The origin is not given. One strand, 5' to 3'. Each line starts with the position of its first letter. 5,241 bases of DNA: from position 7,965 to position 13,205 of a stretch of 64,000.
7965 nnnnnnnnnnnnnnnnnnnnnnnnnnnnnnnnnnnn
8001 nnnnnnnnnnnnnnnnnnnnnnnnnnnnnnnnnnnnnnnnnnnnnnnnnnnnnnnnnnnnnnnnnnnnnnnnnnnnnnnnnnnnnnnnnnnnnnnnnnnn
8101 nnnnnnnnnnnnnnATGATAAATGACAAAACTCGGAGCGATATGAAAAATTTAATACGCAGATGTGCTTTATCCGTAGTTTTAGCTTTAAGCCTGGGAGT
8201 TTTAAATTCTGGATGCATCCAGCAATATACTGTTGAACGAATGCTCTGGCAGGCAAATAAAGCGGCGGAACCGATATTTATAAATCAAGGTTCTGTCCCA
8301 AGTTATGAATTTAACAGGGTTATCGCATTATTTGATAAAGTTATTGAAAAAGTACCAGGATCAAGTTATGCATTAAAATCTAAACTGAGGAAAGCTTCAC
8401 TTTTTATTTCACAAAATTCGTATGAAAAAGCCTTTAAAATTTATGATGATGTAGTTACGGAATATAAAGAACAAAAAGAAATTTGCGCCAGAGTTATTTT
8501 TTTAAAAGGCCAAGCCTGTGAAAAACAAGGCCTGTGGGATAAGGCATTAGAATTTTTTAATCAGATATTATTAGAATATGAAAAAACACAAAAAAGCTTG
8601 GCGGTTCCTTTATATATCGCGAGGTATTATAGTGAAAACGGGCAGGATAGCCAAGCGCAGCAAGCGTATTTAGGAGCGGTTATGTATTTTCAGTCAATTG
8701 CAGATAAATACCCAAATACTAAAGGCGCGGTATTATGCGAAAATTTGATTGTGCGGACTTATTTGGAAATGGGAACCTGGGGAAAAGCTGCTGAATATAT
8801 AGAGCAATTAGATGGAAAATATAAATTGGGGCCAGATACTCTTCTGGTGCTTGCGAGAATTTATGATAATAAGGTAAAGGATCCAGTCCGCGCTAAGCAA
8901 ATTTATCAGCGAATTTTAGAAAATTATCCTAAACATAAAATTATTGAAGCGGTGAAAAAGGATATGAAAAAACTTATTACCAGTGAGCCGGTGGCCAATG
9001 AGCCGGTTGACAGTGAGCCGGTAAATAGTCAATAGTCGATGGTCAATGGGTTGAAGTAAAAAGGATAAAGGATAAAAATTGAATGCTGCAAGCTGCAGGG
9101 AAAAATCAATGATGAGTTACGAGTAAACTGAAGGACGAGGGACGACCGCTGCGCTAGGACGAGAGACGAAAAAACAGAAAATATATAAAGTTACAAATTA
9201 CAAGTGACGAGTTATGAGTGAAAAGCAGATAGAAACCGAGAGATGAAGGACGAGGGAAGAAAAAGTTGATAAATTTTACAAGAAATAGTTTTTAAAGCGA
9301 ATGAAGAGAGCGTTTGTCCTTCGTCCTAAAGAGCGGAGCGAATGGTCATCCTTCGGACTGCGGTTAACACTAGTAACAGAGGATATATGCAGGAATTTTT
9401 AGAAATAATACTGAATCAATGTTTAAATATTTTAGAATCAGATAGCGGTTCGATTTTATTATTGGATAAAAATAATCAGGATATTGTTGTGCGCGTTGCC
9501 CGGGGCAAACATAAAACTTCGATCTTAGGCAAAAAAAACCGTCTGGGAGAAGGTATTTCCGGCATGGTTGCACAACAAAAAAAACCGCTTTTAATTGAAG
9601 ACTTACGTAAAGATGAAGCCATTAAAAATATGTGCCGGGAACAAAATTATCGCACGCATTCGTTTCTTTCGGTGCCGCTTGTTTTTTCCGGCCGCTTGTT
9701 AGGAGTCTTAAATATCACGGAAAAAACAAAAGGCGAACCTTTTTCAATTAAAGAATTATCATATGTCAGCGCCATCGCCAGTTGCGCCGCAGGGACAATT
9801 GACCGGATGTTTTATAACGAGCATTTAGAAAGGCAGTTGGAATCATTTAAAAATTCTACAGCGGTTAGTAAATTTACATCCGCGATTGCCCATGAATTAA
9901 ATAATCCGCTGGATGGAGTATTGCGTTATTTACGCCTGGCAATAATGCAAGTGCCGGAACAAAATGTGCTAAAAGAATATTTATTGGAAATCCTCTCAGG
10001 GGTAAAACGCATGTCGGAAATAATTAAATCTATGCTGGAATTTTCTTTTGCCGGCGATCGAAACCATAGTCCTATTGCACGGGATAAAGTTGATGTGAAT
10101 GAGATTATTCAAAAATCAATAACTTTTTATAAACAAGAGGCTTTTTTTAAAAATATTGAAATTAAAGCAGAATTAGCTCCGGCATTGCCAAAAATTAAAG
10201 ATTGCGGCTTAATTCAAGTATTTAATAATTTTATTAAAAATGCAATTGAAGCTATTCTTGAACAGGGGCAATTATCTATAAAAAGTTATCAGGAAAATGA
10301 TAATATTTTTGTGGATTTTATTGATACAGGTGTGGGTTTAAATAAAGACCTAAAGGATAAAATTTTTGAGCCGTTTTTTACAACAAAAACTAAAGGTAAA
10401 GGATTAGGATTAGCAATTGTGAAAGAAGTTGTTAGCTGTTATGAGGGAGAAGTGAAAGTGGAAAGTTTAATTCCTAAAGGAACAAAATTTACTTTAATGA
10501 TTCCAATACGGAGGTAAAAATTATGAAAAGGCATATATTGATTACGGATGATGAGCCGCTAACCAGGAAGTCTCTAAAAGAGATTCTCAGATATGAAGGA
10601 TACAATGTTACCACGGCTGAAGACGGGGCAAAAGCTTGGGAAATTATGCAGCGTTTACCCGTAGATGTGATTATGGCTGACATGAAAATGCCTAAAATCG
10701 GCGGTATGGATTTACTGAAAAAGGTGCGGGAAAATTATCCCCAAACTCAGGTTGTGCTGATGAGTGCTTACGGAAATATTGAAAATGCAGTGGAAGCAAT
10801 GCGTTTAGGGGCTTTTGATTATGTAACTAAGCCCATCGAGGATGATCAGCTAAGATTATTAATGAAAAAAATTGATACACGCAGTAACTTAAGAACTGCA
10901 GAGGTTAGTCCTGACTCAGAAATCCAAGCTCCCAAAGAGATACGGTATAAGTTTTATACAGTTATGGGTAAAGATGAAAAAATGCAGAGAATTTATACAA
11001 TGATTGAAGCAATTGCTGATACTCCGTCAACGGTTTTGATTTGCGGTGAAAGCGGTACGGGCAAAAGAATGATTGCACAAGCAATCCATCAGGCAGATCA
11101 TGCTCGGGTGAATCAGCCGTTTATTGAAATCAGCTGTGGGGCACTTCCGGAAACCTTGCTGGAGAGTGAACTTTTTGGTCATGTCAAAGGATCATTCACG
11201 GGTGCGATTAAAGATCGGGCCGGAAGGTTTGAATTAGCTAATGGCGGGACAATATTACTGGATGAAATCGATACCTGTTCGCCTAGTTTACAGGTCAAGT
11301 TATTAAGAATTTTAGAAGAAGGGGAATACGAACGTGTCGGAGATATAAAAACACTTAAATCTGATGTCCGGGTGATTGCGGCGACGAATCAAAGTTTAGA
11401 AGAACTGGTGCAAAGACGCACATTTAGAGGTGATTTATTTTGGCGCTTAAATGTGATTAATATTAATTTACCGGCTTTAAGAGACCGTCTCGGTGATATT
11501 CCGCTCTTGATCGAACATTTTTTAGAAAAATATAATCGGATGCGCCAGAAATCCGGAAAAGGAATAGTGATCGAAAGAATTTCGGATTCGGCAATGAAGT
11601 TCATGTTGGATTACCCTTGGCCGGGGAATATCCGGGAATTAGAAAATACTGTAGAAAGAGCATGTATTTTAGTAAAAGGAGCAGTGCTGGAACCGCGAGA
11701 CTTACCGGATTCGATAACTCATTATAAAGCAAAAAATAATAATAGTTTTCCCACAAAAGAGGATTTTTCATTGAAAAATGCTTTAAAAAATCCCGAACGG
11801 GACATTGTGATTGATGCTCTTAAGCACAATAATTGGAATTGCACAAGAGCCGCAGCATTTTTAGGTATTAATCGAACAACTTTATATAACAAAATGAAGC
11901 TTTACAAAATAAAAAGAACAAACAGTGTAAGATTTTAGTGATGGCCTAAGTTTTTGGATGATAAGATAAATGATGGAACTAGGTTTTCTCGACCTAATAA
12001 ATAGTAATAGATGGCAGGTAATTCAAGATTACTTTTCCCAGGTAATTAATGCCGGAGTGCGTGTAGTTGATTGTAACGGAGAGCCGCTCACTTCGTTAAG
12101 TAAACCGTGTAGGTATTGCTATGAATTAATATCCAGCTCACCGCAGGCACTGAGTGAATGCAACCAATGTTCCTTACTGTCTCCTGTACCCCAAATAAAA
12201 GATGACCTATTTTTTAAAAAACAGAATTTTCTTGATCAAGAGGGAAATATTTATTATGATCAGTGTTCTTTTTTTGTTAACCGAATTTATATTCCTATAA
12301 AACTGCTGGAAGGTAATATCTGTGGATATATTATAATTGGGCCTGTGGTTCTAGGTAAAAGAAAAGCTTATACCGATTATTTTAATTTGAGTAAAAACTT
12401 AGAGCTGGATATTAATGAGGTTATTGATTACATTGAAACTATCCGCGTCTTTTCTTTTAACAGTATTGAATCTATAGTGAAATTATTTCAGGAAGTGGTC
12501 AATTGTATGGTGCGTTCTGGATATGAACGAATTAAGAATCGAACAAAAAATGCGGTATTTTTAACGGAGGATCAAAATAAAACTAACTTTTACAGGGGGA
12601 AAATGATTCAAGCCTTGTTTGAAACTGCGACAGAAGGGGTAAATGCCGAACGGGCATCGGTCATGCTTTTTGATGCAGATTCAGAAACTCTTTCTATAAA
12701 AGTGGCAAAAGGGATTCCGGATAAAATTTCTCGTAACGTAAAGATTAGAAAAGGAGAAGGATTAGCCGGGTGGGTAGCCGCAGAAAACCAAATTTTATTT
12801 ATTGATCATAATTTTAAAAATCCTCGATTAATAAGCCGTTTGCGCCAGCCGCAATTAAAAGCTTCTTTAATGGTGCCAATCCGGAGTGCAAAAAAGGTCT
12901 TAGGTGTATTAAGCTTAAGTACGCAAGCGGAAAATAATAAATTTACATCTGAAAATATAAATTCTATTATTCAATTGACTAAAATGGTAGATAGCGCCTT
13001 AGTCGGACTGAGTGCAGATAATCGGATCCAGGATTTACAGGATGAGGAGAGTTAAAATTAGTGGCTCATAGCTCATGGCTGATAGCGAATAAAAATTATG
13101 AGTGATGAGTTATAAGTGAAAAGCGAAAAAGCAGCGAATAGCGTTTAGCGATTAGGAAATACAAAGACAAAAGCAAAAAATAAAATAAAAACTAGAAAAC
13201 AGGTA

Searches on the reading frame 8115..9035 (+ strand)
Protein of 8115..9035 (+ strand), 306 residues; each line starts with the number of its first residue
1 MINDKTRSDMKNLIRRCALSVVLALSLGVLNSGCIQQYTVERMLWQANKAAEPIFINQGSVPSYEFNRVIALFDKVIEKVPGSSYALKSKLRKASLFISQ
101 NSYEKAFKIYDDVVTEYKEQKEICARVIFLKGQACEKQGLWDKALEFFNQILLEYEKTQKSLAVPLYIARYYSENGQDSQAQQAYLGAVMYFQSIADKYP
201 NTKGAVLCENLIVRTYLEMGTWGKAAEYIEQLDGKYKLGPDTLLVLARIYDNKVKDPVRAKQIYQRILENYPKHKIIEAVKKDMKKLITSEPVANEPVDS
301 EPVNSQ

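Call 3: search_protein_families(library=ncbifam, proteins=[window:8115-9035:+], max_evalue=0.01)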
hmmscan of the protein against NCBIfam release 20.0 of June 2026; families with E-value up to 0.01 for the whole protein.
window:8115-9035:+ (306 aa): 16 families
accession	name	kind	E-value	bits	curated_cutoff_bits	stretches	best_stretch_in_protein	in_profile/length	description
TIGR02795.1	tol_pal_ybgF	equivalog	2.5e-15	57.1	90.1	3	173-281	6-116/119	tol-pal system protein YbgF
TIGR03302.1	OM_YfiO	subfamily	1.7e-12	47.3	81.4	2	21-138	4-120/239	outer membrane protein assembly factor BamD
NF052312.1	T9SS_PorW_SprE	equivalog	5.4e-11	41.9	250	1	90-183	182-273/716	type IX secretion system periplasmic lipoprotein PorW/SprE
NF040959.1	MamA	equivalog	1.8e-09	37.3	200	1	66-151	87-165/204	magnetosome protein MamA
TIGR02917.1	PEP_TPR_lipo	equivalog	4.8e-07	28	312.2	1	87-185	669-759/899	XrtA/PEP-CTERM system TPR-repeat protein PrsT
TIGR00540.1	TPR_hemY_coli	hypoth_equivalog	6e-06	25.3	142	1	130-185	331-382/385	heme biosynthesis-associated TPR protein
NF047373.1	BB0259_flg_lyt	exception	0.00011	21.1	234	1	71-194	193-318/705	flagellar assembly lytic transglycosylase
NF052415.1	T3SS_chap_SctY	equivalog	0.00032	21.2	70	0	95-152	48-104/106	type III secretion apparatus assembly chaperone SctY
NF058541.1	SusR_regulator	equivalog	0.00053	19.3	480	1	99-231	141-266/515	SusR family glycan utilization regulator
NF008068.0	PRK10803.1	equivalog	0.00057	19.9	383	0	95-208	151-256/263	cell division protein CpoB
NF040561.1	PrimPol_Msp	equivalog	0.0014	17.3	200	0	223-289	8-74/515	CRISPR-associated primase-polymerase type A1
TIGR00756.2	PPR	repeat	0.0023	18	20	0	134-151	9-26/35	pentatricopeptide repeat protein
TIGR03939.1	PGA_TPR_OMP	equivalog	0.0023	16.2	366.65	0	182-286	99-197/800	poly-beta-1,6 N-acetyl-D-glucosamine export porin PgaA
NF008757.0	PRK11788.1-5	equivalog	0.0046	16.1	363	0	102-276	84-284/388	lipopolysaccharide assembly protein LapB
NF033161.1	lipo_LipL41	equivalog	0.0055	15.7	400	1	59-117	278-332/358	lipoprotein LipL41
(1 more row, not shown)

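Call 4: search_protein_families(library=pfam, proteins=[window:8115-9035:+], max_evalue=0.01)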
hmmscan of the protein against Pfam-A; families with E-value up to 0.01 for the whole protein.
window:8115-9035:+ (306 aa): 14 families
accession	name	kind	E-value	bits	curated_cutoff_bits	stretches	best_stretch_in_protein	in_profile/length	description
PF13174.12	TPR_6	-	1.3e-14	54.1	26.3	1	241-273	1-32/33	Tetratricopeptide repeat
PF13428.12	TPR_14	-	2e-12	46.9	23.5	0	240-275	1-35/44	Tetratricopeptide repeat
PF14559.12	TPR_19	-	3.9e-11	43.6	25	1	98-157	2-57/68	Tetratricopeptide repeat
PF13424.12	TPR_12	-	1.5e-07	31.9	30.1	1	92-152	8-72/77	Tetratricopeptide repeat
PF13432.12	TPR_16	-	1.1e-06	29.4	32.7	0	91-152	1-58/65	Tetratricopeptide repeat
PF13176.12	TPR_7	-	1.2e-06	28.6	27.9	0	131-152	5-26/36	Tetratricopeptide repeat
PF07719.23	TPR_2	-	2e-05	24.8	27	1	125-154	1-30/34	Tetratricopeptide repeat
PF13181.12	TPR_8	-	9.6e-05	22.7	25.7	0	125-152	1-28/34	Tetratricopeptide repeat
PF14938.12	SNAP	-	0.00013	22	25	0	83-121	151-189/282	Soluble NSF attachment protein, SNAP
PF12895.13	ANAPC3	-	0.00035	21.2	27.2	0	69-149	8-80/82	Anaphase-promoting complex, cyclosome, subunit 3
PF00515.34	TPR_1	-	0.00056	20.1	27.8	1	127-152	3-28/34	Tetratricopeptide repeat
PF13525.12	YfiO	-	0.0009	19.5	25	0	215-278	14-79/203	Outer membrane lipoprotein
PF13431.12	TPR_17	-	0.0038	17.8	24.4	0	168-183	19-34/34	Tetratricopeptide repeat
PF09976.15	TPR_21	-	0.0077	16.4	25.5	0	45-121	34-110/193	Tetratricopeptide repeat-like domain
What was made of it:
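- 8115..9035 (+): TPR protein with an N-terminal lipoprotein-like signal (…LNSGC). It is the PrsT-like component. TIGR02917 (PrsT) scores only 28 against 312 (calls 3, 4).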

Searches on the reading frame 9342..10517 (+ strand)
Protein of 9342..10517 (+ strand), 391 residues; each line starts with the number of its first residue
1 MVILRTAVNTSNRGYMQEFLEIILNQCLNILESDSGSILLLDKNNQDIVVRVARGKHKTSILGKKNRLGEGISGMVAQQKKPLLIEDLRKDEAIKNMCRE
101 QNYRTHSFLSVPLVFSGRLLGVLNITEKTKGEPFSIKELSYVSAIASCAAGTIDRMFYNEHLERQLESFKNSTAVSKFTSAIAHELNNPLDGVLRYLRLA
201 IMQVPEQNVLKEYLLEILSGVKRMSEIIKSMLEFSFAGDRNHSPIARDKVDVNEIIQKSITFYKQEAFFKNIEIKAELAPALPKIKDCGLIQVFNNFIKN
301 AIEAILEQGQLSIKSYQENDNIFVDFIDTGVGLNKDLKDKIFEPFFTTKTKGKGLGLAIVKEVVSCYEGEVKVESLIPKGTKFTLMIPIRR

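Call 3: search_protein_families(library=ncbifam, proteins=[window:9342-10517:+], max_evalue=0.01)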
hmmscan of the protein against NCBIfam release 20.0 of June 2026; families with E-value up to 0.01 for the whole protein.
window:9342-10517:+ (391 aa): 85 families (the best 25 are shown)
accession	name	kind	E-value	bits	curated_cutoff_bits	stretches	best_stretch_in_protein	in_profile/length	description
NF008468.0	PRK11360.1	equivalog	1e-49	169.4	646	1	161-390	382-609/616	two-component system sensor histidine kinase AtoS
NF007688.0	PRK10364.1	equivalog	3.5e-37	128.2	479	1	161-389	226-451/460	two-component system sensor histidine kinase ZraS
NF010411.0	PRK13837.1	equivalog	7.9e-37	126.7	647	1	24-390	302-676/828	two-component system VirA-like sensor kinase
NF046044.1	PnpS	equivalog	1.5e-34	119.7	400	1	176-388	171-390/390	two-component system histidine kinase PnpS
NF053867.1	SprKinKinDBac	equivalog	4e-31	108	775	1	172-390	283-498/500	sporulation kinase KinD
TIGR02956.1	TMAO_torS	equivalog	3.6e-28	98.2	676.5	1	167-390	456-683/967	TMAO reductase system sensor histidine kinase/response regulator TorS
NF033092.0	HK_WalK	equivalog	5.5e-28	97.9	725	1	176-389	373-594/594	cell wall metabolism sensor histidine kinase WalK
TIGR02966.1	phoR_proteo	equivalog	8.8e-28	97.3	334.2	1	176-386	115-332/333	phosphate regulon sensor histidine kinase PhoR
NF008312.0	PRK11100.1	equivalog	1.2e-26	93.6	356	1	162-389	243-474/477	two-component system sensor histidine kinase CreC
TIGR02916.1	PEP_his_kin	equivalog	2.3e-26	92.6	300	1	17-388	321-679/679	XrtA/PEP-CTERM system histidine kinase PrsK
NF041735.1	hist_kin_RppB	equivalog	7.3e-25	87.6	400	1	175-388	216-438/438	two-component system sensor histidine kinase RppB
TIGR01386.1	cztS_silS_copS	subfamily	7.8e-25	87.8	292.55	1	158-388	227-457/457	heavy metal sensor histidine kinase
NF052574.1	HisKinEspCMyxo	equivalog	6.4e-24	84.1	1200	1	161-388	403-636/785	serine histidine kinase EspC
NF008302.0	PRK11091.1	equivalog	5.2e-23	81.1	838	1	170-389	278-505/779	aerobic respiration two-component sensor histidine kinase ArcB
NF038297.2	hybrid_HK_HrmK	equivalog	9.2e-23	80.7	725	1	159-390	225-458/607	hybrid histidine kinase/response regulator HrmK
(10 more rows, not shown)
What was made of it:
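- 9342..10517 (+): Soluble GAF-HisKA-HATPase histidine kinase. It matches only the cytoplasmic part of the PrsK model (profile 321-679), at 92.6 bits against 300 (call 3).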

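Call 4: search_protein_families(library=pfam, proteins=[window:9342-10517:+], max_evalue=0.01)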
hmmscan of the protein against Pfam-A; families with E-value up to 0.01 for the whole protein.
window:9342-10517:+ (391 aa): 6 families
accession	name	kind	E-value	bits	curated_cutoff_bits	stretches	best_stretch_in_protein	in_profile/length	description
PF02518.31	HATPase_c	-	5.3e-21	75.6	26.4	1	290-390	6-110/111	Histidine kinase-, DNA gyrase B-, and HSP90-like ATPase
PF13185.12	GAF_2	-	2.8e-17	63.6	28.6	1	16-153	4-135/136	GAF domain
PF01590.32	GAF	-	3.7e-13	50.6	22.4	1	17-150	3-130/133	GAF domain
PF00512.31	HisKA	-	5.1e-11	42.9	26.9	1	175-235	2-61/66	His Kinase A (phospho-acceptor) domain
PF14501.12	HATPase_c_5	-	2.4e-09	37.5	22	1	286-387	2-99/102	GHKL domain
PF13492.12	GAF_3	-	1.8e-07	32.1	27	1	16-155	2-129/129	GAF domain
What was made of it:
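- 9342..10517 (+): Pfam domains were found in call 4.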

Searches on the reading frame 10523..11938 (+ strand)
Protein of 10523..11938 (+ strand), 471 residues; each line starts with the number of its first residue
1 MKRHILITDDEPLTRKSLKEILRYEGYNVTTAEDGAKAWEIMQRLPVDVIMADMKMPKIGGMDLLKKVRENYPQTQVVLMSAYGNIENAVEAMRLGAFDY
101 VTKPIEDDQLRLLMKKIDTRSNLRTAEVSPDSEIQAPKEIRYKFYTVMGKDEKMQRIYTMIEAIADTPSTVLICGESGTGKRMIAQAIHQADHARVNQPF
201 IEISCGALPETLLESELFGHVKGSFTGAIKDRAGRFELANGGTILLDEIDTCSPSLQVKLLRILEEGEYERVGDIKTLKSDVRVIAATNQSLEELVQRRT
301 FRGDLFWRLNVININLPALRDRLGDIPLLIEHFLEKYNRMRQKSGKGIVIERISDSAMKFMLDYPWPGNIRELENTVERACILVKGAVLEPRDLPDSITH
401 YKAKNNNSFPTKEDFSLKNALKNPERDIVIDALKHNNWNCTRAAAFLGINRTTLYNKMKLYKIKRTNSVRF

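Call 3: search_protein_families(library=ncbifam, proteins=[window:10523-11938:+], max_evalue=0.01)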
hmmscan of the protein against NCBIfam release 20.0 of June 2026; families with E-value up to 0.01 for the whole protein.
window:10523-11938:+ (471 aa): 125 families (the best 25 are shown)
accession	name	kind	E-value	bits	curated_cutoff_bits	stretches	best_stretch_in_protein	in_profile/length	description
NF008469.0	PRK11361.1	equivalog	2.6e-133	445.1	714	1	3-465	5-458/461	acetoacetate metabolism transcriptional regulator AtoC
TIGR01818.1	ntrC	equivalog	2.7e-115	385.8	558.6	1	5-459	1-461/463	nitrogen regulation protein NR(I)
TIGR02915.1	PEP_resp_reg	equivalog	4.4e-110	368.6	502.6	1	5-464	1-445/445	PEP-CTERM-box response regulator transcription factor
NF007689.0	PRK10365.1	equivalog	4.6e-108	361.8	760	1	4-458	7-439/441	sigma-54-dependent response regulator transcription factor ZraR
TIGR01817.1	nifA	equivalog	1.5e-103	347.4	528.85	1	125-394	176-438/534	nif-specific transcriptional activator NifA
NF041946.1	LuxO_transreg_Vib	equivalog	2.7e-100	336.4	800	1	25-461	19-460/463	quorum-sensing sigma-54 dependent transcriptional regulator LuxO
NF041552.1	TF_PrdR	equivalog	2.7e-100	336.4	795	1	138-462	260-577/577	sigma-54 dependent transcriptional regulator PrdR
NF011695.0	PRK15115.1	equivalog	2.3e-97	326.6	763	1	3-459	7-434/445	two-component system response regulator GlrR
NF038308.1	RNA_repair_RtcR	equivalog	1.4e-93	314.6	650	1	26-459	54-514/530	RNA repair transcriptional activator RtcR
NF051870.1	NAssimRespRegNtrX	equivalog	3e-93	313.2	600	1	4-460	3-449/452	nitrogen assimilation response regulator NtrX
NF050807.1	TransRegFlbDCaul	equivalog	6.3e-93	312.1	750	1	25-462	23-439/454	sigma-54-dependent transcriptional regulator FlbD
NF008176.1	PRK10923.1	equivalog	1.2e-92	311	620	1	4-458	5-463/469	nitrogen regulation protein NR(I)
NF003451.0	PRK05022.1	equivalog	7e-90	302.2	476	1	115-463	157-510/512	nitric oxide reductase transcriptional regulator NorR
NF041906.1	V4R_TF_MobR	exception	1.7e-83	281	999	1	133-459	220-542/544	phenol degradation transcriptional regulator MobR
NF049963.1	RespRegFlgRCampy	domain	3.2e-83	280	750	1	5-463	3-429/429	fla regulon two-component system response regulator FlgR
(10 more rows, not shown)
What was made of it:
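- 10523..11938 (+): NtrC-type sigma-54 enhancer-binding response regulator (REC, AAA+, Fis HTH). PrsR TIGR02915 scores 368.6, below its cutoff of 502.6 (call 3).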

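Call 4: search_protein_families(library=pfam, proteins=[window:10523-11938:+], max_evalue=0.01)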
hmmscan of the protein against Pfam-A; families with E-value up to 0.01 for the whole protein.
window:10523-11938:+ (471 aa): 15 families
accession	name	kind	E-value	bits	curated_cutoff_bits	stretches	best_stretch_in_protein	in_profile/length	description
PF00158.32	Sigma54_activat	-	4.8e-65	218.8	20.2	1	148-314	2-167/168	Sigma-54 interaction domain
PF00072.30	Response_reg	-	2.9e-32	111.5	30.2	1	5-111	1-107/111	Response regulator receiver domain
PF25601.1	AAA_lid_14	-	3.2e-26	91.4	27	1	320-406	1-82/87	AAA+ ATPase lid domain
PF14532.12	Sigma54_activ_2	-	7e-19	68.9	25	1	149-319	2-138/138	Sigma-54 interaction domain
PF02954.25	HTH_8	-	7.5e-13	48.4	22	1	425-460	6-41/42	Bacterial regulatory protein, Fis family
PF07728.20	AAA_5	-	2.3e-11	44.3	22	1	171-290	2-123/139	AAA domain (dynein-related subfamily)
PF00004.35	AAA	-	1.9e-08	35.3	21.2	1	171-292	1-111/131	ATPase family associated with various cellular activities (AAA)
PF07724.20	AAA_2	-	1.8e-06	28.6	27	1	169-298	4-133/166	AAA domain (Cdc48 subfamily)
PF18024.7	HTH_50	-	2.7e-05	24.2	27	1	416-463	3-49/50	Helix-turn-helix domain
PF13191.12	AAA_16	-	0.00013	22.9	32.6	1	147-250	2-103/167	AAA ATPase domain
PF00493.29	MCM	-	0.00021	20.9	23.3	1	170-298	59-181/224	MCM P-loop domain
PF01078.27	Mg_chelatase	-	0.0028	17.5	20.3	0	169-190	23-44/207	Magnesium chelatase, subunit ChlI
PF07726.17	AAA_3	-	0.0036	17.6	27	1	171-289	2-111/131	ATPase family associated with various cellular activities (AAA)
PF20161.5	VpsR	-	0.0085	16.3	23.7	0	17-111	22-117/121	VpsR domain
PF13518.12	HTH_28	-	0.0086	16.6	25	0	429-462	5-37/52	Helix-turn-helix domain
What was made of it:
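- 10523..11938 (+): Sigma54_activat scores 218.8 bits (call 4).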

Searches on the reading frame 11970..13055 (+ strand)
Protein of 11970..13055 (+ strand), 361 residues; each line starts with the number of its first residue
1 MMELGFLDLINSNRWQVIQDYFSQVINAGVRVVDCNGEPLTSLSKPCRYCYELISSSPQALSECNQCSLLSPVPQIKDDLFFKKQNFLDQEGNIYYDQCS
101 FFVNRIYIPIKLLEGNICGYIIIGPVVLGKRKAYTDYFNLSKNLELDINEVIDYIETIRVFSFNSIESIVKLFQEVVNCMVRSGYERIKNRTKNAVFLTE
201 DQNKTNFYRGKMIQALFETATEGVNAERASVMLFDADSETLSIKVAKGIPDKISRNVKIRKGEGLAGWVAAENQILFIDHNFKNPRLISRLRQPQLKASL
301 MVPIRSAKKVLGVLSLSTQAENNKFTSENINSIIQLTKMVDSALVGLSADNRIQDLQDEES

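Call 3: search_protein_families(library=ncbifam, proteins=[window:11970-13055:+], max_evalue=0.01)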
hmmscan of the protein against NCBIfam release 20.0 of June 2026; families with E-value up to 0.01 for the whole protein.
window:11970-13055:+ (361 aa): 4 families
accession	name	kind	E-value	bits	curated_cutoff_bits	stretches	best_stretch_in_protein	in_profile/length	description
NF008283.0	PRK11061.1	equivalog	2e-07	29.6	583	1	215-338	24-148/748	phosphoenolpyruvate--protein phosphotransferase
TIGR01817.1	nifA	equivalog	6.7e-06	25.1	528.85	1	213-330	24-142/534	nif-specific transcriptional activator NifA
NF047788.1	TransRegPocR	equivalog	0.0004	19.8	500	1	10-212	5-191/296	transcriptional regulator PocR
NF038250.1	nitrate_NreA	equivalog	0.0038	17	175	1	222-327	15-126/142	nitrate respiration regulation accessory nitrate sensor NreA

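Call 4: search_protein_families(library=pfam, proteins=[window:11970-13055:+], max_evalue=0.01)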
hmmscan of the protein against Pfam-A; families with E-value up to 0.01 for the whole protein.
window:11970-13055:+ (361 aa): 4 families
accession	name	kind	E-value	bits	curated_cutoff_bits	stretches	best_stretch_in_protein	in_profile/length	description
PF10114.15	PocR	-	5.8e-23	81.9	23.9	1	8-185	1-162/162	Sensory domain found in PocR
PF01590.32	GAF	-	7.3e-13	49.6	22.4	1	213-337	6-126/133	GAF domain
PF13185.12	GAF_2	-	4.1e-12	46.9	28.6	1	212-338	7-129/136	GAF domain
PF13492.12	GAF_3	-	1.3e-06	29.3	27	1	211-329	4-112/129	GAF domain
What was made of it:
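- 11970..13055 (+): Soluble PocR-GAF sensor protein, the last conserved gene of the cluster. PocR scores 81.9 bits and GAF scores 49.6 bits (call 4).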
